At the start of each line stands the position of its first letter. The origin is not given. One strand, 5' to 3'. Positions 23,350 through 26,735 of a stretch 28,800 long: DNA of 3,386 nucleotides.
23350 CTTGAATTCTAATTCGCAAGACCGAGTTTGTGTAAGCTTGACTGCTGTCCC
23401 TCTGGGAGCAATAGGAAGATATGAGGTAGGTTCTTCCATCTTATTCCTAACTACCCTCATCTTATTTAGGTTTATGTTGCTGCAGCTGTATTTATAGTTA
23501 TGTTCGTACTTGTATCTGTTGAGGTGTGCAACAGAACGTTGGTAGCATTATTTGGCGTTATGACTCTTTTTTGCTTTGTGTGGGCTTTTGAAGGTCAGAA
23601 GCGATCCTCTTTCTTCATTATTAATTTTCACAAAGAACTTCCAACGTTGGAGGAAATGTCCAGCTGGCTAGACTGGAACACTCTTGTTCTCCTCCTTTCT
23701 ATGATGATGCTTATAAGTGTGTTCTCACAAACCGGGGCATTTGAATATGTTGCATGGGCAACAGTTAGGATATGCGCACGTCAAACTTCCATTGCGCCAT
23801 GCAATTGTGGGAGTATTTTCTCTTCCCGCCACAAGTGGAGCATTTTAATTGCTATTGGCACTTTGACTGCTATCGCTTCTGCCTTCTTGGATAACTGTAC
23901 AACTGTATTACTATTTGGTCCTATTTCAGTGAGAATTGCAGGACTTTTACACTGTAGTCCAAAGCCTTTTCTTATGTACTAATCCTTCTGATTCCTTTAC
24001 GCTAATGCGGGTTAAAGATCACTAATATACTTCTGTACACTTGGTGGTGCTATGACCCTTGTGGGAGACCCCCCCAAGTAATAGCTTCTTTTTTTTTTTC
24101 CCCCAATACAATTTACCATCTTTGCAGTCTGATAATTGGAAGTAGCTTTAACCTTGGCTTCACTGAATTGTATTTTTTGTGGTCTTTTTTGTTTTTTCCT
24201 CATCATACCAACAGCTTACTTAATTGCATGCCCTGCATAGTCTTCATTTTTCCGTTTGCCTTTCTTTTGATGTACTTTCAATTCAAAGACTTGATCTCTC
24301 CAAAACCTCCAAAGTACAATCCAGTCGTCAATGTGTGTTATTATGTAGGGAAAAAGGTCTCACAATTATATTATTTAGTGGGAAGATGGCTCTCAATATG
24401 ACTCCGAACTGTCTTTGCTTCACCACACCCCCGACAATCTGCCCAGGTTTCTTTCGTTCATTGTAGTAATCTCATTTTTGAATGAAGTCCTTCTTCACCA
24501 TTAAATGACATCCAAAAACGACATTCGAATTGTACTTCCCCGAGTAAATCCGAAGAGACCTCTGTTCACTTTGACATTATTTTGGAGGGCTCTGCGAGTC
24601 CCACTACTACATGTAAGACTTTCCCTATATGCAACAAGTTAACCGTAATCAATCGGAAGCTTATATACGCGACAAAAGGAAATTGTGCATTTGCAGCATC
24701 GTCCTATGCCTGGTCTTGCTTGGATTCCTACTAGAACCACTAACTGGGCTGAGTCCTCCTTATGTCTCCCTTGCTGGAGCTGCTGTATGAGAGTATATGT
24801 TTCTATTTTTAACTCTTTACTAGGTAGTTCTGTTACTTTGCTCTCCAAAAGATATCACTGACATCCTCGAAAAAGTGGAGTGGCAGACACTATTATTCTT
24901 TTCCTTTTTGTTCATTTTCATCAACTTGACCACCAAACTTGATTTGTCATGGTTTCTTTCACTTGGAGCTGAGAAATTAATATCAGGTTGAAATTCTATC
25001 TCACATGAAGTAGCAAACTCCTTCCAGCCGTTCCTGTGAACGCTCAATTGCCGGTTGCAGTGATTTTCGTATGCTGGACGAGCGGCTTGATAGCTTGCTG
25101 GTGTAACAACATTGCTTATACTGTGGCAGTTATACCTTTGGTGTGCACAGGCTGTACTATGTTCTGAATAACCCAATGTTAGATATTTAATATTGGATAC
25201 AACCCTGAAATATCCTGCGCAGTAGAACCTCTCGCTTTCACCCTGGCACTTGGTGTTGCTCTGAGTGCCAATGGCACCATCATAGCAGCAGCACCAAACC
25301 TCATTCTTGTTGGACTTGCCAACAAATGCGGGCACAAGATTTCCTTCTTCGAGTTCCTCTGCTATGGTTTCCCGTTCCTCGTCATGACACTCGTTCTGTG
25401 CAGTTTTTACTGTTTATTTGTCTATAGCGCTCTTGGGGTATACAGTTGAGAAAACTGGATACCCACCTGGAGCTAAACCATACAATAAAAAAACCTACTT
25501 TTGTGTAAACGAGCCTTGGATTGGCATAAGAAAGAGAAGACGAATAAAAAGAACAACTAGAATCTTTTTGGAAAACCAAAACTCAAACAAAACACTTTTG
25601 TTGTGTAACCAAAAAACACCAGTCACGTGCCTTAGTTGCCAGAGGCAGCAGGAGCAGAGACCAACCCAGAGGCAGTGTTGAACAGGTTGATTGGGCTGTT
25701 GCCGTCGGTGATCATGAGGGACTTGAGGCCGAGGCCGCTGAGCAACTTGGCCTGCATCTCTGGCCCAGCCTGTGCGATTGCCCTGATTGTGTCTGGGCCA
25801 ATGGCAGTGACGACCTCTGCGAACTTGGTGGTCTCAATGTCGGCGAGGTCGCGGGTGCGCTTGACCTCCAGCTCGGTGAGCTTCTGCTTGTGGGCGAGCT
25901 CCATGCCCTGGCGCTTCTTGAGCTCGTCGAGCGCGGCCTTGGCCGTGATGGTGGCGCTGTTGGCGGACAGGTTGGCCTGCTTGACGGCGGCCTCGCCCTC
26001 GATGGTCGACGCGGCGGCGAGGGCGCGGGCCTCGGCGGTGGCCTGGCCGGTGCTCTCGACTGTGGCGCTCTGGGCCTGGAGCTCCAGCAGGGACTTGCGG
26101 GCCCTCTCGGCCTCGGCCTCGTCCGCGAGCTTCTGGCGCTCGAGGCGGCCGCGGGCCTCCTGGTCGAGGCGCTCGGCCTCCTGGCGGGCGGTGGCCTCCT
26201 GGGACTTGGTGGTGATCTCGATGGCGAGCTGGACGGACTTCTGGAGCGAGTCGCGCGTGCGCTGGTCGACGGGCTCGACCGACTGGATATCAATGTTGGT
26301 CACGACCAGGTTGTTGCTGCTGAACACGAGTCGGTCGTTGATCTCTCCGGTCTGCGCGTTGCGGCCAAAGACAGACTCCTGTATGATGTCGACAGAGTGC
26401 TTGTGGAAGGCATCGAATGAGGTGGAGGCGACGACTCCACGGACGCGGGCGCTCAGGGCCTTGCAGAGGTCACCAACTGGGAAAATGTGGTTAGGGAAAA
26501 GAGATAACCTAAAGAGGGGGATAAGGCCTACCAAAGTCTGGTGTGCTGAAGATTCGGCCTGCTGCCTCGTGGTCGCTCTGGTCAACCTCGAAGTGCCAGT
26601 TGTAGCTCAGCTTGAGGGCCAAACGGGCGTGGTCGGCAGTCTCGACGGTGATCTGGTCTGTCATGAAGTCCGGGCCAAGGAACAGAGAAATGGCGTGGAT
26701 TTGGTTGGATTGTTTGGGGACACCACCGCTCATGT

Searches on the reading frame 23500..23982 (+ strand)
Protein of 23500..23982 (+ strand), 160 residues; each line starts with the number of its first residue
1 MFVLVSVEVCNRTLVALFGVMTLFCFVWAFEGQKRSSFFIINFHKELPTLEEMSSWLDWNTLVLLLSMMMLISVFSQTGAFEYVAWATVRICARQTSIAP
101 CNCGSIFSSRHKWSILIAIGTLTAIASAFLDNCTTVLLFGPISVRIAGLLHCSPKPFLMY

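Call 28: search_protein_families(library=pfam, proteins=[window:23500-23982:+], max_evalue=0.01)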
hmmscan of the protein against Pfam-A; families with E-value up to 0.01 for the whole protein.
window:23500-23982:+ (160 aa): 1 family
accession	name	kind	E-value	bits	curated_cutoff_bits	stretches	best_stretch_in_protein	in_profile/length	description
PF03600.22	CitMHS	-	2.8e-21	76.4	31.9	1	2-159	1-124/336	Citrate transporter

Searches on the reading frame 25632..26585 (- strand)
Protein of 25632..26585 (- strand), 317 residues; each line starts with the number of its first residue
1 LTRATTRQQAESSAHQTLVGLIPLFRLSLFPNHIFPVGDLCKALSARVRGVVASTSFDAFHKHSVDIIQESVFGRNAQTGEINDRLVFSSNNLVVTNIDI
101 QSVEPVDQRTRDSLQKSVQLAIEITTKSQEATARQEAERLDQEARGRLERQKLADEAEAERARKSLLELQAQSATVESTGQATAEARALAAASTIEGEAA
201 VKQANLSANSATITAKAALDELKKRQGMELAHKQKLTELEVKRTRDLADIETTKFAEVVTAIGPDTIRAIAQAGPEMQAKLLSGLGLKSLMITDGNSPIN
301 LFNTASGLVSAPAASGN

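Call 78: search_protein_families(library=pfam, proteins=[window:25632-26585:-], max_evalue=0.01)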
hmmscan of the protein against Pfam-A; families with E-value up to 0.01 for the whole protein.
window:25632-26585:- (317 aa): 1 family
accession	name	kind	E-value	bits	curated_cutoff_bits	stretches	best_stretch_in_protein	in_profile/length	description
PF11978.13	MVP_shoulder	-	5.2e-23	81.8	25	1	37-107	49-118/118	Shoulder domain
